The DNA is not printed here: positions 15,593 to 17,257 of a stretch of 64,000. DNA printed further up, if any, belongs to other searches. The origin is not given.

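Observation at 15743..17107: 454-aa DUF1611-like P-loop protein convergent with ppd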

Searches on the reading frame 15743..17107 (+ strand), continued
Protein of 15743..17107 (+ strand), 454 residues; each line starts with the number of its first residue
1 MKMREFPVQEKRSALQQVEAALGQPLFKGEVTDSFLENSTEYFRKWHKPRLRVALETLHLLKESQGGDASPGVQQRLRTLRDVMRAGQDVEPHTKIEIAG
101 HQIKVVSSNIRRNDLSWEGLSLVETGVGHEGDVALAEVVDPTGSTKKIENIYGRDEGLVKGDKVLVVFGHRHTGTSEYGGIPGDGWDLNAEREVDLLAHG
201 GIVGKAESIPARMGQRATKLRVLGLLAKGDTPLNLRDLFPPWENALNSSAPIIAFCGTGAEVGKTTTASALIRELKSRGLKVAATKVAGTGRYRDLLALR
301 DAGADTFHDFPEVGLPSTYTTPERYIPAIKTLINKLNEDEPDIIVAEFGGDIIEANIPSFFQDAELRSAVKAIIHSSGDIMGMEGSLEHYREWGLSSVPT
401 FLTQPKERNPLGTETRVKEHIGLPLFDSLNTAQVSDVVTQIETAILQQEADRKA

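Call 70: search_solved_structures(query=A1, max_evalue=1, show_alignments=5)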
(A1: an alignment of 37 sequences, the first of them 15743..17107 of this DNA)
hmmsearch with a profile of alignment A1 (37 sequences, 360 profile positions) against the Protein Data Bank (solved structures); distinct sequences matched with E-value up to 1: 21.
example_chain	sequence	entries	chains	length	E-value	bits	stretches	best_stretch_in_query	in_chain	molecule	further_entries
1dts_A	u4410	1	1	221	0.0006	22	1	167-203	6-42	DETHIOBIOTIN SYNTHETASE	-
1a82_A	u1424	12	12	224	0.00062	22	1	167-203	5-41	DETHIOBIOTIN SYNTHETASE | PROTEIN (DETHIOBIOTIN SYNTHETASE) | DETHIOBIOTIN SYNTHASE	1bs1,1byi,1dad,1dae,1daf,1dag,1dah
3fgn_A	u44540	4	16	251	0.0011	21.1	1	160-207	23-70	Dethiobiotin synthetase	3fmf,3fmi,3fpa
6cve_A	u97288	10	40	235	0.0049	19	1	165-207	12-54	ATP-dependent dethiobiotin synthetase BioD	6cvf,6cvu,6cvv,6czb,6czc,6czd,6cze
6nka_A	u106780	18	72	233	0.0061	18.7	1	165-207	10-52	ATP-dependent dethiobiotin synthetase BioD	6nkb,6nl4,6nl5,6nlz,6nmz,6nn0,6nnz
9sxb_A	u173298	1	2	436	0.013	17.7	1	132-190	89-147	Cyclic 2,3-diphosphoglycerate synthetase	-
4wop_A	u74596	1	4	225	0.015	17.4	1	165-207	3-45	ATP-dependent dethiobiotin synthetase BioD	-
7t85_A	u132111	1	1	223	0.057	15.5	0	165-196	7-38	Phosphate acetyltransferase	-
3of5_A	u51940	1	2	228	0.058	15.5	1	166-200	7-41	Dethiobiotin synthetase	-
2j7p_D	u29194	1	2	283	0.061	15.4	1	121-196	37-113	CELL DIVISION PROTEIN FTSY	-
2cnw_D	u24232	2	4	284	0.062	15.4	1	121-196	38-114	CELL DIVISION PROTEIN FTSY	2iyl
1okk_D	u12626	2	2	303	0.07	15.2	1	121-196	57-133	CELL DIVISION PROTEIN FTSY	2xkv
1rj9_A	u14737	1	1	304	0.07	15.2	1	121-196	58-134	Signal Recognition Protein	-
2q9a_A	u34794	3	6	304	0.07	15.2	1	121-196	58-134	Cell division protein ftsY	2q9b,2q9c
8oru_AAA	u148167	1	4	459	0.093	14.8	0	131-191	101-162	Cyclic 2,3-diphosphoglycerate synthetase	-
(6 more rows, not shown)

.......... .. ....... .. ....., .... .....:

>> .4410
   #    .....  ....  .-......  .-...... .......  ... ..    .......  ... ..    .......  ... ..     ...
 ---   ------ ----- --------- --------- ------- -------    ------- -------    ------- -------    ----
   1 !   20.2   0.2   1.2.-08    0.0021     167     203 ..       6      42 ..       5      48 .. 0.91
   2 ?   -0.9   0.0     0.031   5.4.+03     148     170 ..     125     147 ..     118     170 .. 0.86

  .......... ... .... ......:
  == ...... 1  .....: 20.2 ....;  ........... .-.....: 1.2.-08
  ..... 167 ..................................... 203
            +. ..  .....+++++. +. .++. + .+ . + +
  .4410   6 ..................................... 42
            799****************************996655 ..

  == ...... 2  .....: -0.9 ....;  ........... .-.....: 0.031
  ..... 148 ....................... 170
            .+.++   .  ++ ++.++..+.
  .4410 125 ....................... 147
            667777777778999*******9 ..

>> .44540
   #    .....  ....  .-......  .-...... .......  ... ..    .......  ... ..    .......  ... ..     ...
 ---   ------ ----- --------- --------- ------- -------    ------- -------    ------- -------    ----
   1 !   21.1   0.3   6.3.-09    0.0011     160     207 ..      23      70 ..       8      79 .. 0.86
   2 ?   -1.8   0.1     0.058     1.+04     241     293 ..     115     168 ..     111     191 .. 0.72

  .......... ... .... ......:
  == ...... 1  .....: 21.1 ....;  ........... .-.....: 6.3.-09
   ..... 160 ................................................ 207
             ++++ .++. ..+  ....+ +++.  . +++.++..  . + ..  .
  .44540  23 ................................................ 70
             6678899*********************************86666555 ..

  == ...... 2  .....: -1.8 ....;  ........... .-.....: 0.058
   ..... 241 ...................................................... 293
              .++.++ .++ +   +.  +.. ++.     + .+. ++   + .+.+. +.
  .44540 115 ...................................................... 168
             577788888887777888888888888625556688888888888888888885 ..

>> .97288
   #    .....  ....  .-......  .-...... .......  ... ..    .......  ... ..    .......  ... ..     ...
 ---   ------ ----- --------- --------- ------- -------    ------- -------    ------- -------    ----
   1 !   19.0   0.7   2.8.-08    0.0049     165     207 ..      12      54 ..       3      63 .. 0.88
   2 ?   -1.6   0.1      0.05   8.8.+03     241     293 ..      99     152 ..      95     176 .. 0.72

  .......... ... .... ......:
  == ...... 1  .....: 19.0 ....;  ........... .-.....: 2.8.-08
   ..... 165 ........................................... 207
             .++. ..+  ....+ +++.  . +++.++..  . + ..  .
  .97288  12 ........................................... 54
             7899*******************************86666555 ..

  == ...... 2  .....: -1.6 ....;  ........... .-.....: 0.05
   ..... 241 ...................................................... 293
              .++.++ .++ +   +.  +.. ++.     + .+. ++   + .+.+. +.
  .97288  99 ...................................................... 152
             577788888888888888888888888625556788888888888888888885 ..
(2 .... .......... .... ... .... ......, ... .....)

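Call 76: search_protein_families(library=pfam, proteins=[L019:14454-15314:+, L019:15398-16168:-, L019:4704-6197:+, L019:6371-6706:+, L019:16890-18416:-, L019:2568-3764:+, L019:9890-11050:+], max_evalue=0.001)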
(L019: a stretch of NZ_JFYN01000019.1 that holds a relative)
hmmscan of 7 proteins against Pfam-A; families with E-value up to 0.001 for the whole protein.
L019:14454-15314:+ (286 aa): 1 family
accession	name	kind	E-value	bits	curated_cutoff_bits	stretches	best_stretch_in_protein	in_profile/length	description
PF02668.22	TauD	-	1.7e-06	28.5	27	1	21-261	27-254/267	Taurine catabolism dioxygenase TauD, TfdA family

L019:15398-16168:- (256 aa): 6 families
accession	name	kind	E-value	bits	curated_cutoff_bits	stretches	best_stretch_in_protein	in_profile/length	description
PF08241.18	Methyltransf_11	-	7e-17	62.3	21.2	1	48-135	2-93/95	Methyltransferase domain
PF13649.12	Methyltransf_25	-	3.7e-15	56.8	27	1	46-133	1-97/97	Methyltransferase domain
PF08242.18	Methyltransf_12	-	1.9e-06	28.9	30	1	47-135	1-98/98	Methyltransferase domain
PF13489.12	Methyltransf_23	-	2.7e-06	27.6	27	1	41-137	21-117/164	Methyltransferase domain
PF13847.12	Methyltransf_31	-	7.4e-05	22.9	27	1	43-135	4-107/145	Methyltransferase domain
PF01209.24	Ubie_methyltran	-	0.00011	22.1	20.1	1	35-137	40-151/233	ubiE/COQ5 methyltransferase family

L019:4704-6197:+ (497 aa): 3 families
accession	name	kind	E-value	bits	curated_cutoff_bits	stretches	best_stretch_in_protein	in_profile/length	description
PF22022.2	Phage_int_M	-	6e-20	71.7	27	1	162-256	1-95/96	Phage integrase central domain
PF13356.12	Arm-DNA-bind_3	-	6.2e-20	71.6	27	1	65-150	1-82/83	Arm DNA-binding domain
PF00589.27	Phage_integrase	-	5.4e-15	56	27.1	1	279-448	13-169/172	Phage integrase family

L019:6371-6706:+ (111 aa): 0 families

L019:16890-18416:- (508 aa): 1 family
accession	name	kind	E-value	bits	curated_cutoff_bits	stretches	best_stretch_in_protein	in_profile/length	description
PF00860.26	Xan_ur_permease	-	3.4e-92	309.6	27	1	22-401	4-387/389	Permease family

L019:2568-3764:+ (398 aa): 1 family
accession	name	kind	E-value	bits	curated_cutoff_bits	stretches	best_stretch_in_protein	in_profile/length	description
PF00155.27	Aminotran_1_2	-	8.7e-85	285.5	19.7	1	29-394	2-361/361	Aminotransferase class I and II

L019:9890-11050:+ (386 aa): 4 families
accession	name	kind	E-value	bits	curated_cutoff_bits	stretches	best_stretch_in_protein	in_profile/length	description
PF01656.29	CbiA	-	4.5e-07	30.3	25.4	1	195-232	2-39/125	CobQ/CobB/MinD/ParA nucleotide binding domain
PF07755.17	DUF1611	-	2.4e-05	24.3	25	1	189-228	10-49/201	Domain of unknown function (DUF1611_C) P-loop domain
PF03205.20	MobB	-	0.00018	21.9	26.6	1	193-287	1-97/133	Molybdopterin guanine dinucleotide synthesis protein B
PF13500.12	AAA_26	-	0.00022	21.6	27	1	194-235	3-44/198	AAA domain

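Call 81: search_dna_similar(query=window:15743-17107:+, collection=plasmids, mode=protein, max_evalue=1e-8, max_rows=15)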
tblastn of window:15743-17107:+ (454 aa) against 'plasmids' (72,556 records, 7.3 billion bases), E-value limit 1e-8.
Records with a match: 8; places in all: 8; records where one place covers at least 80% of the query: 0.
Best place of each record, by identity: <60% 8.
By first word of the organism name: Paracoccus 2; Tritonibacter 2; Priestia 1; Bacillus 1; Microvirga 1; Sulfitobacter 1.
By predicted mobility (MOB-suite, as given by PLSDB): non-mobilizable 7; conjugative 1.
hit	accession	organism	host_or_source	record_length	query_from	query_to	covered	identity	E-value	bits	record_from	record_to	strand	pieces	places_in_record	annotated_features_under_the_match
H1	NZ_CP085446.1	Priestia megaterium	single cell,soil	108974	103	441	75%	36.4%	4e-57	211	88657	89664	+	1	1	hypothetical protein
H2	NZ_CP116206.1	Bacillus paranthracis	rice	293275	104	441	74%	30.9%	8e-24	112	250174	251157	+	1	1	DUF1611 domain-containing protein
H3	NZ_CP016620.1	Microvirga ossetica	Vicia alpestris,cell culture,nodules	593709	130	426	65%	33.1%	4e-24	113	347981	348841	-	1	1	transposase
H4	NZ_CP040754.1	Sulfitobacter sp. BSw21498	Seawater,seawater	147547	131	414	63%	29.4%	5e-20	100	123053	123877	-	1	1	DUF1611 domain-containing protein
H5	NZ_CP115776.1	Paracoccus albus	cell culture,sediment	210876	123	413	64%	27.7%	2e-14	84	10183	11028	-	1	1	DUF1611 domain-containing protein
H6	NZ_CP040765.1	Paracoccus liaowanqingii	Tibetan antelope,cell culture,feces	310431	131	379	55%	28.1%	1e-12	78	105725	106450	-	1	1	dethiobiotin synthase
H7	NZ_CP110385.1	Tritonibacter mobilis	-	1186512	131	379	55%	28.0%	1e-14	84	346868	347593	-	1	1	record has no annotation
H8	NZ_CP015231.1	Tritonibacter mobilis F1926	cell culture,seawater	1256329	131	379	55%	27.6%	2e-14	84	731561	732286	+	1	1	record has no annotation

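Call 83: get_annotated_region(hit=H1, flank=9000)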
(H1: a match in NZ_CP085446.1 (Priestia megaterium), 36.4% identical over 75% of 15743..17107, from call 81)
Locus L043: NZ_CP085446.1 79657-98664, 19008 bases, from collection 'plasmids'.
description: Priestia megaterium strain KF18 plasmid unnamed4, complete sequence
organism: Priestia megaterium (NCBI taxid 1404)
taxonomy: Bacteria; Bacillota; Bacilli; Bacillales; Bacillaceae; Priestia; Priestia megaterium
host: -; source: single cell,soil; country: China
typing (MOB-suite, as given by PLSDB): non-mobilizable; replicon rep_cluster_385
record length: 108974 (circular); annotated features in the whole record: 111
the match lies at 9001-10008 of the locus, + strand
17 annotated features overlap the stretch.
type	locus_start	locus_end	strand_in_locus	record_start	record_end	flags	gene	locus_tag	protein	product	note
CDS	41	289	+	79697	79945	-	-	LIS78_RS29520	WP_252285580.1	hypothetical protein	-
CDS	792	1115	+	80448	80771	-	-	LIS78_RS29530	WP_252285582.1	hypothetical protein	-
CDS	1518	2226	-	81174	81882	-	-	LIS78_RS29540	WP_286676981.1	IS6 family transposase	-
CDS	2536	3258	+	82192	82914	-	-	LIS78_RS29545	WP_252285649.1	YqcI/YcgG family protein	-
CDS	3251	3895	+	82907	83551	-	-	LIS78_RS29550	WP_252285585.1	LysE family transporter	GO:0006865 - amino acid transport [Evidence IEA]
CDS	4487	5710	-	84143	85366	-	-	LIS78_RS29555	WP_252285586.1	MFS transporter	GO:0055085 - transmembrane transport [Evidence IEA]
CDS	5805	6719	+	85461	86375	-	-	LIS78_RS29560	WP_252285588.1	ornithine carbamoyltransferase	-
CDS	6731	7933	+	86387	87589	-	-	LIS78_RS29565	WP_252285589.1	ATP-grasp domain-containing protein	-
CDS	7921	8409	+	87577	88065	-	-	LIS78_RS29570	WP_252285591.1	thiamine pyrophosphate-binding protein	-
CDS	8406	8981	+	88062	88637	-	-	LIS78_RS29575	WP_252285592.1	thiamine pyrophosphate-dependent enzyme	-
CDS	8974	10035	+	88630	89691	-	-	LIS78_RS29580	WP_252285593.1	hypothetical protein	-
CDS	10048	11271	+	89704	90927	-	-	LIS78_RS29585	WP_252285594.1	ATP-grasp domain-containing protein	-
CDS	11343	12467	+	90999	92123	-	-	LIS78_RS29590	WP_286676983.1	M20 family metallopeptidase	-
CDS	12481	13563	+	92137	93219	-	-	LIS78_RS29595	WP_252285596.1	LLM class flavin-dependent oxidoreductase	-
CDS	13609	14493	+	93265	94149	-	-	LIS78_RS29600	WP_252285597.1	isocitrate lyase/phosphoenolpyruvate mutase family protein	-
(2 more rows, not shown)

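Call 84: get_annotated_region(hit=H2, flank=9000)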
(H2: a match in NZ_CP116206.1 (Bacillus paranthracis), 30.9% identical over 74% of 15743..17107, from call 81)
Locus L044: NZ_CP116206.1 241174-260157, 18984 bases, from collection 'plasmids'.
description: Bacillus paranthracis strain NVH_0075/95 plasmid unnamed2
organism: Bacillus paranthracis (NCBI taxid 2026186)
taxonomy: Bacteria; Bacillota; Bacilli; Bacillales; Bacillaceae; Bacillus; Bacillus paranthracis
host: -; source: rice; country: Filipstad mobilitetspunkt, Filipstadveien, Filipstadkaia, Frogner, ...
typing (MOB-suite, as given by PLSDB): non-mobilizable; replicon rep_cluster_125,rep_cluster_164
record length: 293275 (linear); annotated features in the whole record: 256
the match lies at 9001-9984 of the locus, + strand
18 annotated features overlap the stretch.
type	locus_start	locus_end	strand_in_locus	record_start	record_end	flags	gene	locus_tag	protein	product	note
CDS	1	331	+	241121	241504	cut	-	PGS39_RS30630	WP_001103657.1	hypothetical protein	-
CDS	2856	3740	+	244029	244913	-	-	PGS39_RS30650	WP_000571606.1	isocitrate lyase/phosphoenolpyruvate mutase family protein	-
CDS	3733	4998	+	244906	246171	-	-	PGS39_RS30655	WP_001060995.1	ATP-grasp domain-containing protein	-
CDS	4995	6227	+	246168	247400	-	-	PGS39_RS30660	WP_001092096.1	MFS transporter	GO:0055085 - transmembrane transport [Evidence IEA]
CDS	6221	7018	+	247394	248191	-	-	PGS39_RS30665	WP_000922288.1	TauD/TfdA family dioxygenase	-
CDS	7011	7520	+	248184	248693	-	-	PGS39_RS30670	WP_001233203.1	hypothetical protein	-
CDS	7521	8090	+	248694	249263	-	-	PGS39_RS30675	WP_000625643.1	thiamine pyrophosphate-dependent enzyme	-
CDS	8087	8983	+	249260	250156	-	pyrB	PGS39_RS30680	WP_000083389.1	aspartate carbamoyltransferase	GO:0009220 - pyrimidine ribonucleotide biosynthetic process [Evidence IEA]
CDS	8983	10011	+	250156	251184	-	-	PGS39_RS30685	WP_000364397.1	DUF1611 domain-containing protein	-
CDS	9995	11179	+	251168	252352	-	-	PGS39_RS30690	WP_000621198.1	hypothetical protein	-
CDS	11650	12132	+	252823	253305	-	-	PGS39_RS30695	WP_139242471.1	hypothetical protein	-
CDS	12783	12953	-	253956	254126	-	-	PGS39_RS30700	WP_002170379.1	hypothetical protein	-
CDS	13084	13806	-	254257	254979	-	-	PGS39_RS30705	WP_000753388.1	hypothetical protein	-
CDS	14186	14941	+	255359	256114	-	-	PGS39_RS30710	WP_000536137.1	CPBP family intramembrane glutamic endopeptidase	GO:0071586 - CAAX-box protein processing [Evidence IEA]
CDS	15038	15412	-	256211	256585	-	-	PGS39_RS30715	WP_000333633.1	hypothetical protein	-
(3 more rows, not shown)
